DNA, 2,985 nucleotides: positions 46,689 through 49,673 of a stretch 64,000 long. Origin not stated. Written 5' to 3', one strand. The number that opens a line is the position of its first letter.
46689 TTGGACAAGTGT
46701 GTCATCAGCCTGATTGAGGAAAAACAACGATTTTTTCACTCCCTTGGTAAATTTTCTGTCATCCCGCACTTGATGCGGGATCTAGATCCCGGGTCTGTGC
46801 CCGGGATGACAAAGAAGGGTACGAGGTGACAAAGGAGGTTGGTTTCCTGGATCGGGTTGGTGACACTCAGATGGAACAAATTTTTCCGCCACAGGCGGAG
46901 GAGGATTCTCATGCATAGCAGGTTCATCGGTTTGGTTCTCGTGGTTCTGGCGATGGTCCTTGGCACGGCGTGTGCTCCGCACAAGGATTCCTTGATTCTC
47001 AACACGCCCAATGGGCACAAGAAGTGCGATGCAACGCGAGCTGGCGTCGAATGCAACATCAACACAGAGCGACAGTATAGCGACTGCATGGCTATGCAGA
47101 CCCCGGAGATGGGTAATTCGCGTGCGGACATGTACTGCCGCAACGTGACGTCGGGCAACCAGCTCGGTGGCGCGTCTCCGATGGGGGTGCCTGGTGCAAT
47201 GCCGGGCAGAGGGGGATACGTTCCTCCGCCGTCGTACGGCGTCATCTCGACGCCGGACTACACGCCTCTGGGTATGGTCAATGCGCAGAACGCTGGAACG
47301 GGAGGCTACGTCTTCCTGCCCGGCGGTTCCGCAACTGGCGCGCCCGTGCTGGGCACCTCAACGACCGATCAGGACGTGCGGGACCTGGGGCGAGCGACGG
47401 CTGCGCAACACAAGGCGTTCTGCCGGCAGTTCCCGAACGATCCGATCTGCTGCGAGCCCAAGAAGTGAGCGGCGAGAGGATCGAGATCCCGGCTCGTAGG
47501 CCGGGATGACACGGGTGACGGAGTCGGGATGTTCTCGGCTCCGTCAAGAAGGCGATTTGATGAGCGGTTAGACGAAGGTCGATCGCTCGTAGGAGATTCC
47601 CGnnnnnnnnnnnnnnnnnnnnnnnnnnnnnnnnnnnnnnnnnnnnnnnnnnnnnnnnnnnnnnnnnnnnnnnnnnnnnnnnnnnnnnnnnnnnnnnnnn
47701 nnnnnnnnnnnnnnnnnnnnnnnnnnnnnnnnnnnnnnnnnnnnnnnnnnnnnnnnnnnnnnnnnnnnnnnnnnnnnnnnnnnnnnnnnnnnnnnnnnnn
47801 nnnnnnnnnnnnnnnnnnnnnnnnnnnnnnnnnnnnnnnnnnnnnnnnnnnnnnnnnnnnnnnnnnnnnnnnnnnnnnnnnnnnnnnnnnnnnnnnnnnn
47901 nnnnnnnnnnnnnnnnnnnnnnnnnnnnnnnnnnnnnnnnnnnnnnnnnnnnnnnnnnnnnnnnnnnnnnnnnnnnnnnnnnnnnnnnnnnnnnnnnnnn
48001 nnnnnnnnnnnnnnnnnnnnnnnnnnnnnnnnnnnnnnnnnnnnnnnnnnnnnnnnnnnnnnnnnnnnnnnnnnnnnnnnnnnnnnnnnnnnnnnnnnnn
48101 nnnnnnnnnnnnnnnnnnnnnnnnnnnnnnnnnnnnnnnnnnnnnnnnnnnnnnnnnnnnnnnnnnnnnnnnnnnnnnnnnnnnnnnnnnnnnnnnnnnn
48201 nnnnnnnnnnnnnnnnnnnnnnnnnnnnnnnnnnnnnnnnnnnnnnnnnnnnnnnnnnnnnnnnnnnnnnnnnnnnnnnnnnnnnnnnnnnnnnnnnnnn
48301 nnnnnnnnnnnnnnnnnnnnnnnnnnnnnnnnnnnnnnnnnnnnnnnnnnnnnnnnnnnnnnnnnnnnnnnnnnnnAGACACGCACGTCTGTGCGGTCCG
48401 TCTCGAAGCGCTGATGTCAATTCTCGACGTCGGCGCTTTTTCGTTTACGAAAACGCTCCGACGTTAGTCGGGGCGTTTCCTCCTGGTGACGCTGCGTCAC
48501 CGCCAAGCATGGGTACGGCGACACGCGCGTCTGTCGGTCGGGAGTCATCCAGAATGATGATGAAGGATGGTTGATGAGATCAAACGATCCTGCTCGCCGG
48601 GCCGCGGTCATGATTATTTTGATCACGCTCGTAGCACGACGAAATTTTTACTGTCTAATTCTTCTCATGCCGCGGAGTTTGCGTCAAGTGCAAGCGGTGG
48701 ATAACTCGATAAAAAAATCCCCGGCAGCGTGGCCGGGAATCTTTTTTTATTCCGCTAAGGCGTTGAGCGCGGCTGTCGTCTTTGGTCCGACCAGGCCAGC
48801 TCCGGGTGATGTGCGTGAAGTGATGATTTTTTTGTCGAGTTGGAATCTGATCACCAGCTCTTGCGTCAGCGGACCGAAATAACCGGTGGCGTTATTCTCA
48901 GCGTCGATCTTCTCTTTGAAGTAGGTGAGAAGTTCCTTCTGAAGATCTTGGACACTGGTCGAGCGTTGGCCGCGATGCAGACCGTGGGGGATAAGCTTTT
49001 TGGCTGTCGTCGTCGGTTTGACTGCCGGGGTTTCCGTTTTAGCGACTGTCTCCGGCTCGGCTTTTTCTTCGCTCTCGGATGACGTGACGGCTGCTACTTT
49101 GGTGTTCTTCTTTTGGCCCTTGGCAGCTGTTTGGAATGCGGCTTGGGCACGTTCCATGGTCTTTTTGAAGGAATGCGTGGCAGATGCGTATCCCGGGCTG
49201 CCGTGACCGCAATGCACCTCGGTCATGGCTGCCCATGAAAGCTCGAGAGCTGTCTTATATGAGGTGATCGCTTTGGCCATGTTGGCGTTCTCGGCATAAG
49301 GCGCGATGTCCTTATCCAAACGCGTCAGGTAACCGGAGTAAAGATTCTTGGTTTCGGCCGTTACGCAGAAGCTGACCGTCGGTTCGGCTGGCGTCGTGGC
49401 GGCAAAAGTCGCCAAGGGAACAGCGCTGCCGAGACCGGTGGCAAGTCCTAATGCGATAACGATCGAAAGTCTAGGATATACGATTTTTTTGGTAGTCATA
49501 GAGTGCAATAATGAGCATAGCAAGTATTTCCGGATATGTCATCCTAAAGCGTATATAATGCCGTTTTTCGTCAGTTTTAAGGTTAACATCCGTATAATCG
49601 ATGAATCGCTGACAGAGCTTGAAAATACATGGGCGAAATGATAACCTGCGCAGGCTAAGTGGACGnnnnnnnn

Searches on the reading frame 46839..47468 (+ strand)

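Call 6: search_protein_families(library=pfam, proteins=[window:46839-47468:+], max_evalue=0.01)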
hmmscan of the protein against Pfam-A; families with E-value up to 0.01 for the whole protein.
window:46839-47468:+ (209 aa): 1 family
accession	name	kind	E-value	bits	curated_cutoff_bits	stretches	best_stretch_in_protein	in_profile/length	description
PF06612.16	DUF1146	-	0.0081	16.5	25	0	1-46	5-44/48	Protein of unknown function (DUF1146)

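Call 91: search_protein_families(library=ncbifam, proteins=[window:46839-47468:+], max_evalue=0.01)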
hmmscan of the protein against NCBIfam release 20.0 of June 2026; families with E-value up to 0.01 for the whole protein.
window:46839-47468:+ (209 aa): 0 families

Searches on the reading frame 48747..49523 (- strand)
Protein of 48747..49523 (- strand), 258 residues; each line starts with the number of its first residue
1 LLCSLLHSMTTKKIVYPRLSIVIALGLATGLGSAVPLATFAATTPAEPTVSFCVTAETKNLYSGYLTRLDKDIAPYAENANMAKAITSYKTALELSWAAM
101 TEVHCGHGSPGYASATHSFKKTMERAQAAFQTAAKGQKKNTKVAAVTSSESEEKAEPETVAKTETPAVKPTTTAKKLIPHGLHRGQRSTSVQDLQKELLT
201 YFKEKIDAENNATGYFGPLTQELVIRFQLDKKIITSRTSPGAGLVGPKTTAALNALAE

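Call 6: search_protein_families(library=pfam, proteins=[window:48747-49523:-], max_evalue=0.01)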
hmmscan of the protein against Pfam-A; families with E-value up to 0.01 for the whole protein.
window:48747-49523:- (258 aa): 2 families
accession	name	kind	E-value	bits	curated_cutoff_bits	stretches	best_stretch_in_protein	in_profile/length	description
PF01471.23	PG_binding_1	-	8.2e-05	23.1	23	1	188-235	2-45/57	Putative peptidoglycan binding domain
PF09725.14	Fra10Ac1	-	0.0092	16.5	27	0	87-152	47-113/118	Folate-sensitive fragile site protein Fra10Ac1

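Call 91: search_protein_families(library=ncbifam, proteins=[window:48747-49523:-], max_evalue=0.01)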
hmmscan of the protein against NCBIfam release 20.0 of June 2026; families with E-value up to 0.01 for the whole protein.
window:48747-49523:- (258 aa): 0 families
